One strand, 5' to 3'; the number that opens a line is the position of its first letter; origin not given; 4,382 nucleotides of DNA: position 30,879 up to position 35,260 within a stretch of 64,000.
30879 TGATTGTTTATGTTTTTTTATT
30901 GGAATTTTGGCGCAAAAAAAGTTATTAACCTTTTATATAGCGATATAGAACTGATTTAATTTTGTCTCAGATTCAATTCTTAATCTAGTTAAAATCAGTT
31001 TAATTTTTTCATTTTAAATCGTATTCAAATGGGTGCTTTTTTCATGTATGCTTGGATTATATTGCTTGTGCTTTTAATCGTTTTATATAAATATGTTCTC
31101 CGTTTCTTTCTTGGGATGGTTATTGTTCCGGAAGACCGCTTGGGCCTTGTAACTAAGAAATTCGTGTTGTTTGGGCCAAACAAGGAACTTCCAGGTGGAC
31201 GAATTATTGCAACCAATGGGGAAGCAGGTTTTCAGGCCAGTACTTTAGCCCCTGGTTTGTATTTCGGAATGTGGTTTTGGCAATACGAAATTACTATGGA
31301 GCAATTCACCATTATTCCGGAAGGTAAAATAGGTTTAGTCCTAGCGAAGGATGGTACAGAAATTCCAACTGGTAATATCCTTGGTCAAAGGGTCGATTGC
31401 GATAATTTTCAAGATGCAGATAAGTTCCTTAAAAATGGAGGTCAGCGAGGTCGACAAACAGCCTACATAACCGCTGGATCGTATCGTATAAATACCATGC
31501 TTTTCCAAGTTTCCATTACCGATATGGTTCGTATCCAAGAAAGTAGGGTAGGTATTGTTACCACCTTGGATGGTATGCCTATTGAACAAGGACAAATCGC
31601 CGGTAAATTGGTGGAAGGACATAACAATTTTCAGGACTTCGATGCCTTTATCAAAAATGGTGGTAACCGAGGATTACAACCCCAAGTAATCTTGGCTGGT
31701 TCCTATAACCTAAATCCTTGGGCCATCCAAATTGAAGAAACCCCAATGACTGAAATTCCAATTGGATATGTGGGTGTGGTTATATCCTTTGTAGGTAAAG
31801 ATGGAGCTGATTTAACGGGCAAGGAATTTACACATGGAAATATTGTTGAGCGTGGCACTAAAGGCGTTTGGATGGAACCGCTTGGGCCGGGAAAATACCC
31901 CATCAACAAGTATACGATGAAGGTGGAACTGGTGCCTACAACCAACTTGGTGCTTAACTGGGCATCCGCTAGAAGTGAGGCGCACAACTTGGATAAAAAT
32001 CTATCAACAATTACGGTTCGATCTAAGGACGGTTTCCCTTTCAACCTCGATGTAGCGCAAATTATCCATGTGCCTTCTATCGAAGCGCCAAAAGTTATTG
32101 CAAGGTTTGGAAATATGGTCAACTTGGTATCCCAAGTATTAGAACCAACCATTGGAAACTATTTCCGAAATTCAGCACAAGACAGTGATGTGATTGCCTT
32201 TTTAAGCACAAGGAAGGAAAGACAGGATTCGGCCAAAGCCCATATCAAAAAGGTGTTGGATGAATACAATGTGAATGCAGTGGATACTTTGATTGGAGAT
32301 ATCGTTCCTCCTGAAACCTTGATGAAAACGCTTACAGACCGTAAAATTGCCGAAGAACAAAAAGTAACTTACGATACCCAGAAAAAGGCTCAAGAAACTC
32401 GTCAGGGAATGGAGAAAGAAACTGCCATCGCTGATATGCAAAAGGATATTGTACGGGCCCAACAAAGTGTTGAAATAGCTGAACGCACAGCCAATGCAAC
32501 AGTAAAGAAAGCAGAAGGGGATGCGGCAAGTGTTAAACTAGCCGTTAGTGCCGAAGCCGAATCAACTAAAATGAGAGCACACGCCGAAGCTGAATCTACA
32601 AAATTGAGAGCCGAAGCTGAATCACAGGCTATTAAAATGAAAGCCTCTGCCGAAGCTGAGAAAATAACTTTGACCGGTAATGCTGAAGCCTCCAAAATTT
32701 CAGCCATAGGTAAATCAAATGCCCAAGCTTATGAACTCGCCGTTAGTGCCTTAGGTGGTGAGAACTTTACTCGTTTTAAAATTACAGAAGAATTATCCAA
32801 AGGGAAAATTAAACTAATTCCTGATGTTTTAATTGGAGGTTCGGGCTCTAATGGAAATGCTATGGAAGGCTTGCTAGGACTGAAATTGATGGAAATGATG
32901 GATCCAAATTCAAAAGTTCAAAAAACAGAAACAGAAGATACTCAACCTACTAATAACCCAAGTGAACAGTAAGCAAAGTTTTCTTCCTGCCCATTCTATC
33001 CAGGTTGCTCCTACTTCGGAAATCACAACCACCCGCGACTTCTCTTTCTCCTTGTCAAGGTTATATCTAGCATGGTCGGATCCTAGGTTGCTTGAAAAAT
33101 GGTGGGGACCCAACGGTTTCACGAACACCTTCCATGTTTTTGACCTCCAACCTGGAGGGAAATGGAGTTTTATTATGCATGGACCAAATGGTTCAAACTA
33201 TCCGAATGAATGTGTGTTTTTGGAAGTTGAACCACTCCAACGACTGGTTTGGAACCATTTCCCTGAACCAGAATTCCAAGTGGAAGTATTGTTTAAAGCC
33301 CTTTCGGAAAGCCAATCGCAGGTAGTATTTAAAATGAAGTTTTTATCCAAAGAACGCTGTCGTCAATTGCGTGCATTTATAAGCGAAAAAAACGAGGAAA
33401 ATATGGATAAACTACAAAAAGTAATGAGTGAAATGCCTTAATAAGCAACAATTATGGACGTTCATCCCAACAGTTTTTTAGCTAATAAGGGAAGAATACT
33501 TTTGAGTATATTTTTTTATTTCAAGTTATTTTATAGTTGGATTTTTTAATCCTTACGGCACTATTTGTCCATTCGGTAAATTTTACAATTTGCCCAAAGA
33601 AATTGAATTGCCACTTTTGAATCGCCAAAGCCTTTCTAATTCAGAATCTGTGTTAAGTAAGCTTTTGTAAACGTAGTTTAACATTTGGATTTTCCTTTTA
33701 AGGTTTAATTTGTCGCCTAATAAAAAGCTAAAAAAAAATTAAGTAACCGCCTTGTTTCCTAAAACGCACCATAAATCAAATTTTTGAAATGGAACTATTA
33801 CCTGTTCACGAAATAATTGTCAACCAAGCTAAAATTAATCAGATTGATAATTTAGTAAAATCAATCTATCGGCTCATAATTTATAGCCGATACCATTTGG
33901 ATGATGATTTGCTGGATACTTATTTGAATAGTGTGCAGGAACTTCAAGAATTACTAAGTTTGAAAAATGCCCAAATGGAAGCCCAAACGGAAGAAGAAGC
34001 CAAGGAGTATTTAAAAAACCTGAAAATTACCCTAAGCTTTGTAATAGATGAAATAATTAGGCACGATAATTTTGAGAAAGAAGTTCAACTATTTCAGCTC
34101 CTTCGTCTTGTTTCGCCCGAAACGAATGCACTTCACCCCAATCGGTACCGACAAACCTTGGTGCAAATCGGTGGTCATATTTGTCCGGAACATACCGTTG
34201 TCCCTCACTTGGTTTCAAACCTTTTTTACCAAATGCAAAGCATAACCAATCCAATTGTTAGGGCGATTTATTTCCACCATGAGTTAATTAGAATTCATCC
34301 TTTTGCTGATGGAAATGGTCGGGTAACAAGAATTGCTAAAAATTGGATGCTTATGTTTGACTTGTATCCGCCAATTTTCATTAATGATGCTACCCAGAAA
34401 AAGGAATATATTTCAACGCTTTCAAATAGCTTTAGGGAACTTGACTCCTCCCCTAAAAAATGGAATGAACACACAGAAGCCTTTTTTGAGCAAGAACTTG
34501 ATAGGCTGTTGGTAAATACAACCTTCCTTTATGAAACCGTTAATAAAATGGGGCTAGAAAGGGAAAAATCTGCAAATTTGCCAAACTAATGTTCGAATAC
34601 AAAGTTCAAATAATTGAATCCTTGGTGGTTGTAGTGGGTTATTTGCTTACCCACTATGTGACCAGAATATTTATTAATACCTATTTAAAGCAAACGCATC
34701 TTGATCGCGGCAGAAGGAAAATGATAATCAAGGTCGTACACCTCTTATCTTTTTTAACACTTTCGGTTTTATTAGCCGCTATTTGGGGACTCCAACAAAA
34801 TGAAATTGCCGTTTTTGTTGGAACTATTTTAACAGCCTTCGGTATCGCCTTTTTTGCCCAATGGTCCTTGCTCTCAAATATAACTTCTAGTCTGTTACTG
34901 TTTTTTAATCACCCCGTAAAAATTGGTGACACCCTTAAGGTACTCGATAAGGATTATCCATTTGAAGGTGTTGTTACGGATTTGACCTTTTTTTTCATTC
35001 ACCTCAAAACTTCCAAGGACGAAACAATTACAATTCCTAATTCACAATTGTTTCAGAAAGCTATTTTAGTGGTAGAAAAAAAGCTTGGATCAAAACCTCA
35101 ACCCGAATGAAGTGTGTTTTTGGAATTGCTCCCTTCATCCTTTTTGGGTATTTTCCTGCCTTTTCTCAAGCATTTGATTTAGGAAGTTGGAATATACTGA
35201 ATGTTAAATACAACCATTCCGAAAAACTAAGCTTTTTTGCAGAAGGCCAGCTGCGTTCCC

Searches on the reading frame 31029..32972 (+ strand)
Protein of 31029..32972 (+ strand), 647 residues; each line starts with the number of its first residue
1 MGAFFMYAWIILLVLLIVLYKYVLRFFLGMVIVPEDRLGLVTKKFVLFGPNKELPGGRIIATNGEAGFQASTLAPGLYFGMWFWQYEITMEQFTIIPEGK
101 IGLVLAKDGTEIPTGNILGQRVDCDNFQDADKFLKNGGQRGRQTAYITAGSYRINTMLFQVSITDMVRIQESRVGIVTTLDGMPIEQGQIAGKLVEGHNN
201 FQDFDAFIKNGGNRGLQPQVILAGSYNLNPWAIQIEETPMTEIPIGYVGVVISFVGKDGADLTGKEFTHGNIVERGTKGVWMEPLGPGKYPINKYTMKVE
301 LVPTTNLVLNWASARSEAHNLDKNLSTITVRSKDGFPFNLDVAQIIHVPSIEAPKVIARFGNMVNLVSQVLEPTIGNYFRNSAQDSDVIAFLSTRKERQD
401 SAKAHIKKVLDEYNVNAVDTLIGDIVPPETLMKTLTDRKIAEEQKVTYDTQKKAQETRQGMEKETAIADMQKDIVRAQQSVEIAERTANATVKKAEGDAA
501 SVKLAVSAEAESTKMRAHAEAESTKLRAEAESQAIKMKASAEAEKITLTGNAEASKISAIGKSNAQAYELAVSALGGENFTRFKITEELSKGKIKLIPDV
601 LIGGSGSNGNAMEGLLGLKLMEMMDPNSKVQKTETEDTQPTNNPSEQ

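Call 71: search_protein_families(library=pfam, proteins=[window:31029-32972:+], max_evalue=0.00001)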
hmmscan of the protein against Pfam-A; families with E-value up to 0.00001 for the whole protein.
window:31029-32972:+ (647 aa): 1 family
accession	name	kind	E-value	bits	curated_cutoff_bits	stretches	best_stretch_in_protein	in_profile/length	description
PF01145.31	Band_7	-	2.1e-23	83.7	23.6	1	242-456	2-170/176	SPFH domain / Band 7 family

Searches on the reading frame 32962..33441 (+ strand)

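Call 72: search_protein_families(library=pfam, proteins=[window:32962-33441:+], max_evalue=0.00001)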
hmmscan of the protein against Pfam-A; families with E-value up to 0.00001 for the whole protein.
window:32962-33441:+ (159 aa): 1 family
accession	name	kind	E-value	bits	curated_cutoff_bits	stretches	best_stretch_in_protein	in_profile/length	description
PF08327.17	AHSA1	-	4.6e-21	75.8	22.1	1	30-155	3-124/125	Activator of Hsp90 ATPase homolog 1-like protein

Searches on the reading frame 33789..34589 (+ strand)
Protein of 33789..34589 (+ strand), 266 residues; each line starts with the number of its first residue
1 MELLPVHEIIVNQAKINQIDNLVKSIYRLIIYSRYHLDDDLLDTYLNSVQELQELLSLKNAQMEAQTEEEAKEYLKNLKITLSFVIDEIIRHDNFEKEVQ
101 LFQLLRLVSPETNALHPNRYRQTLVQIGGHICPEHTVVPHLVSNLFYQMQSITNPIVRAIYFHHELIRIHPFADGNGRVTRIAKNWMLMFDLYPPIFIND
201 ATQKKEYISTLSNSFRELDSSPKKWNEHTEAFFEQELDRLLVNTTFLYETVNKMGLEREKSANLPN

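Call 72: search_protein_families(library=pfam, proteins=[window:33789-34589:+], max_evalue=0.00001)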
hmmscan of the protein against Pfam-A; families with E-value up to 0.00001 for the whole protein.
window:33789-34589:+ (266 aa): 1 family
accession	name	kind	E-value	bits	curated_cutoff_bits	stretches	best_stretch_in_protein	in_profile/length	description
PF02661.23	Fic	-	2.2e-14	54.5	24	1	118-188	21-93/93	Fic/DOC family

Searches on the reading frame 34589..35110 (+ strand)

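Call 72: search_protein_families(library=pfam, proteins=[window:34589-35110:+], max_evalue=0.00001)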
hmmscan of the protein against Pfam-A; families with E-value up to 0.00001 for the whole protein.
window:34589-35110:+ (173 aa): 1 family
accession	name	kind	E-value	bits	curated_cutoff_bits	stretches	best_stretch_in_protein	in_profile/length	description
PF00924.24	MS_channel_2nd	-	1.8e-13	50.9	20.2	1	94-159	2-63/68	Mechanosensitive ion channel, beta-domain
